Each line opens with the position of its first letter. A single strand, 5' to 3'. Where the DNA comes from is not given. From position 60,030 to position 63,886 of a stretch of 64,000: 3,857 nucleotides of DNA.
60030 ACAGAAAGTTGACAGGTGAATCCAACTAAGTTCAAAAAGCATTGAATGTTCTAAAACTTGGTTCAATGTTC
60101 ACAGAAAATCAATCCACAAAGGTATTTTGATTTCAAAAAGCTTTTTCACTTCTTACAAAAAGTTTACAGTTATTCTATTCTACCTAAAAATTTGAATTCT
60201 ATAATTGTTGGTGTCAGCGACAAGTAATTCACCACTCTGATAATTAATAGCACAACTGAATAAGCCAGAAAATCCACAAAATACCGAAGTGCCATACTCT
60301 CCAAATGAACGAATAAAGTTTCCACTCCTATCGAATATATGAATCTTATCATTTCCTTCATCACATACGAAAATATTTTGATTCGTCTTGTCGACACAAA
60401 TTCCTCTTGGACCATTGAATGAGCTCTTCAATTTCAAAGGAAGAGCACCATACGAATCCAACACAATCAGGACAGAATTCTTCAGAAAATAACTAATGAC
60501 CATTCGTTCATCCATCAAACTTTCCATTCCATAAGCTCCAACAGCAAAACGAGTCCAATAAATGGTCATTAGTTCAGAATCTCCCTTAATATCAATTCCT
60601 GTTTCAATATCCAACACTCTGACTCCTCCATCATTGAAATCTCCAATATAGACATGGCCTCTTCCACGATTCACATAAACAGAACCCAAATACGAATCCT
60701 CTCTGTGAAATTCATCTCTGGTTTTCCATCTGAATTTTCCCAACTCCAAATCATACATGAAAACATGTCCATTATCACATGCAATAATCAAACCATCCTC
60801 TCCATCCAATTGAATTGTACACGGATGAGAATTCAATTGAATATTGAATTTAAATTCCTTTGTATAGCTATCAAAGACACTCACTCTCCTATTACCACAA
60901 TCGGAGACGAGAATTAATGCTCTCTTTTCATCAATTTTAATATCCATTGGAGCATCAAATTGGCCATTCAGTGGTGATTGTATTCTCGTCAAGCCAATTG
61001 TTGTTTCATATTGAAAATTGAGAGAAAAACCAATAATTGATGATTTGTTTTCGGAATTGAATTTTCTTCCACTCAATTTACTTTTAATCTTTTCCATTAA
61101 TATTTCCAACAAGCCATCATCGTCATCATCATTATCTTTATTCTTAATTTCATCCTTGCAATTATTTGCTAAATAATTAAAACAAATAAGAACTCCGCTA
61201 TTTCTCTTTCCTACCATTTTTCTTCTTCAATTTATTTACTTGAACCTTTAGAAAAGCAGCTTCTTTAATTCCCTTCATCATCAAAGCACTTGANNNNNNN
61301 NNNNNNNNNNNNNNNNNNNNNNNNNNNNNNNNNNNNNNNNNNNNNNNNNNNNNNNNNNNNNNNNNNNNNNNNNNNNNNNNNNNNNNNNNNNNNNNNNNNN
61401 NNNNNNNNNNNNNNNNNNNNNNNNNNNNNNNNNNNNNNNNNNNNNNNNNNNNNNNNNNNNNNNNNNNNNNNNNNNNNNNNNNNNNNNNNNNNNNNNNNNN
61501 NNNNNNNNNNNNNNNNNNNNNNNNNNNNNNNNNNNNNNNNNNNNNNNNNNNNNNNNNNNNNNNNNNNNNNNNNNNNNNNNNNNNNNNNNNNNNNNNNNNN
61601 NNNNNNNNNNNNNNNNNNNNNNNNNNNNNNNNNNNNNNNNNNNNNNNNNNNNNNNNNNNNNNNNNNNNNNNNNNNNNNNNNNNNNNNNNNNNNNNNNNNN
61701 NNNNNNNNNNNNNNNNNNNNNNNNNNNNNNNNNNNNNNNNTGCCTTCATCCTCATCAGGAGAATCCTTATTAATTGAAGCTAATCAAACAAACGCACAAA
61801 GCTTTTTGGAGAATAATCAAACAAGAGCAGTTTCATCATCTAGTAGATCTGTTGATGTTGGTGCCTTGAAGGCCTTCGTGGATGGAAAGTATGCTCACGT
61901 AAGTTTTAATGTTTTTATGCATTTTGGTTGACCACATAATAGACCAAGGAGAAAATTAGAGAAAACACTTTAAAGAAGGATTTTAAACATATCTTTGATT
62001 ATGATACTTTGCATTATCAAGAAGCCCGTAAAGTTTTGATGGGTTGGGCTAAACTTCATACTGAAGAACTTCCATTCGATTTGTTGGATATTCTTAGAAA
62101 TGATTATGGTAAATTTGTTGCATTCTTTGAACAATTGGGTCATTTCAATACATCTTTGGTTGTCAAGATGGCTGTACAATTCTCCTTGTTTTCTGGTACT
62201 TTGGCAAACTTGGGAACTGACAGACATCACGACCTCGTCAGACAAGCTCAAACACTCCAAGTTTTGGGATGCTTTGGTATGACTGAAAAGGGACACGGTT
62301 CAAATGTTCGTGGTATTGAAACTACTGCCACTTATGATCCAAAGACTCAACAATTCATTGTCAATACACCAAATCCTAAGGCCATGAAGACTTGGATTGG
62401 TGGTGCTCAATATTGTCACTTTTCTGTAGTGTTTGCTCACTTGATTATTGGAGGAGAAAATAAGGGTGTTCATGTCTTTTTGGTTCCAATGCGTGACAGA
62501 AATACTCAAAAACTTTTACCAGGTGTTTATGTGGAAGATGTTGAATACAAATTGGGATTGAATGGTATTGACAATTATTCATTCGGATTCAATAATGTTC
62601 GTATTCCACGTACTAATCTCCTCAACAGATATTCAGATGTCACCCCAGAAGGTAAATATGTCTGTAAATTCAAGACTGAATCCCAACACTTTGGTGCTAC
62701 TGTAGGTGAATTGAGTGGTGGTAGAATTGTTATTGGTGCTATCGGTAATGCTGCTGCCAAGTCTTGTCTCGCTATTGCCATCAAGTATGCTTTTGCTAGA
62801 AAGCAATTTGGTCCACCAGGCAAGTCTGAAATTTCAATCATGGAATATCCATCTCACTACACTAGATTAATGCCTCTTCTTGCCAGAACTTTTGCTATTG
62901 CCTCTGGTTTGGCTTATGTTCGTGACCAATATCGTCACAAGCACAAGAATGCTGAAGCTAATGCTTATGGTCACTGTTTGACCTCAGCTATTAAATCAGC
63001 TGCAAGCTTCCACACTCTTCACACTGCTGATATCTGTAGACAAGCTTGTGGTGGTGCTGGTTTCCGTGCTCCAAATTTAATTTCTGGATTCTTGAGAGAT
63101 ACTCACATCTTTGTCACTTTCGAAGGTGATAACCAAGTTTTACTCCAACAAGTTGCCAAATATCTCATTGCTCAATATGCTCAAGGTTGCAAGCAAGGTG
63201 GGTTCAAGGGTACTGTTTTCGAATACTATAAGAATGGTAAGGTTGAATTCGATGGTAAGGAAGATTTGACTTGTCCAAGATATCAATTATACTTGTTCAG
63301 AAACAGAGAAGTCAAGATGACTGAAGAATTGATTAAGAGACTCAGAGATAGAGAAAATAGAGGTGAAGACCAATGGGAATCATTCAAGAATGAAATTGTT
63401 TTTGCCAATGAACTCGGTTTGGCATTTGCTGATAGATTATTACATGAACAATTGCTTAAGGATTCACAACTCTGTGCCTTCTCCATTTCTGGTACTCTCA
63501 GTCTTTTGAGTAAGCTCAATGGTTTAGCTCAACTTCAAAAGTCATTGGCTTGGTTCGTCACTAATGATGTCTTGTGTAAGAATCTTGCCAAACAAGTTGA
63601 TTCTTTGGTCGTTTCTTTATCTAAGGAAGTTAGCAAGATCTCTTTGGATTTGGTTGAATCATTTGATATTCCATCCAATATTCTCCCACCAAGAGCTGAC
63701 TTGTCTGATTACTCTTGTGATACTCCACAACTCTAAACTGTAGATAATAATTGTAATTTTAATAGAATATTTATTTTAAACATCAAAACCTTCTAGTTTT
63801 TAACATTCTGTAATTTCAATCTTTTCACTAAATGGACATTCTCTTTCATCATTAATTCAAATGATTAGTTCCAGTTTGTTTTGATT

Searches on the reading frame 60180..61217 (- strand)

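Call 44: search_protein_families(library=pfam, proteins=[window:60180-61217:-], max_evalue=0.001)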
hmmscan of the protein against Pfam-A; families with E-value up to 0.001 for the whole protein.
window:60180-61217:- (345 aa): 2 families
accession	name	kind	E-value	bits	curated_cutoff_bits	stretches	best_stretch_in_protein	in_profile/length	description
PF01436.27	NHL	-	2.1e-16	59.5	20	2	267-295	1-28/28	NHL repeat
PF17170.10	DUF5128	-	3.8e-05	23.5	22.9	0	275-309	49-83/321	6-bladed beta-propeller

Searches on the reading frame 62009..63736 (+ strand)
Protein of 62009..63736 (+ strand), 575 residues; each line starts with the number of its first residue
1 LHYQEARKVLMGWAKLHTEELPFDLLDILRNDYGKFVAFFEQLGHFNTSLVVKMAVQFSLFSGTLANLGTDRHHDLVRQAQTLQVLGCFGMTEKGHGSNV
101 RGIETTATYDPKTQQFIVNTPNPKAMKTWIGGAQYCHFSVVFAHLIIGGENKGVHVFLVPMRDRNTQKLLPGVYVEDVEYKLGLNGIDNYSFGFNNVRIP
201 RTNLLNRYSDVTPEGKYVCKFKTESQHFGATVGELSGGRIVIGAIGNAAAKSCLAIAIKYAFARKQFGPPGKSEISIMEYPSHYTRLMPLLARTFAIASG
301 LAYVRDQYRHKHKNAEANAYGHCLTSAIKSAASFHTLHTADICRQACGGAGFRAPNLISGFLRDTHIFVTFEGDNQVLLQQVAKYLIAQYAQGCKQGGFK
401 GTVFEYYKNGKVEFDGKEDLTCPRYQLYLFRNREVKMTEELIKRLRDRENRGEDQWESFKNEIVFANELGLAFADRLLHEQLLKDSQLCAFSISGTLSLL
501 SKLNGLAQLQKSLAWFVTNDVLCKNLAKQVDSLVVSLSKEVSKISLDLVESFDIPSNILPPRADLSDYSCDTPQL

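Call 44: search_protein_families(library=pfam, proteins=[window:62009-63736:+], max_evalue=0.001)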
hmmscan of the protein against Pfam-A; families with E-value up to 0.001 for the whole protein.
window:62009-63736:+ (575 aa): 4 families
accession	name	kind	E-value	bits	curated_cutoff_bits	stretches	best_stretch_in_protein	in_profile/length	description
PF22924.1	ACOX_C_alpha1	-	9.9e-34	117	27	1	237-387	6-169/169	Acyl-CoA oxidase, C-alpha1 domain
PF02770.24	Acyl-CoA_dh_M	-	1.1e-15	57.9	33.3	1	88-197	1-97/97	Acyl-CoA dehydrogenase, middle domain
PF00441.29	Acyl-CoA_dh_1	-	4.6e-10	40.3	22.4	1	231-385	7-148/150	Acyl-CoA dehydrogenase, C-terminal domain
PF01756.24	ACOX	-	9.6e-08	32.3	22.1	1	427-559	6-139/181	Acyl-CoA oxidase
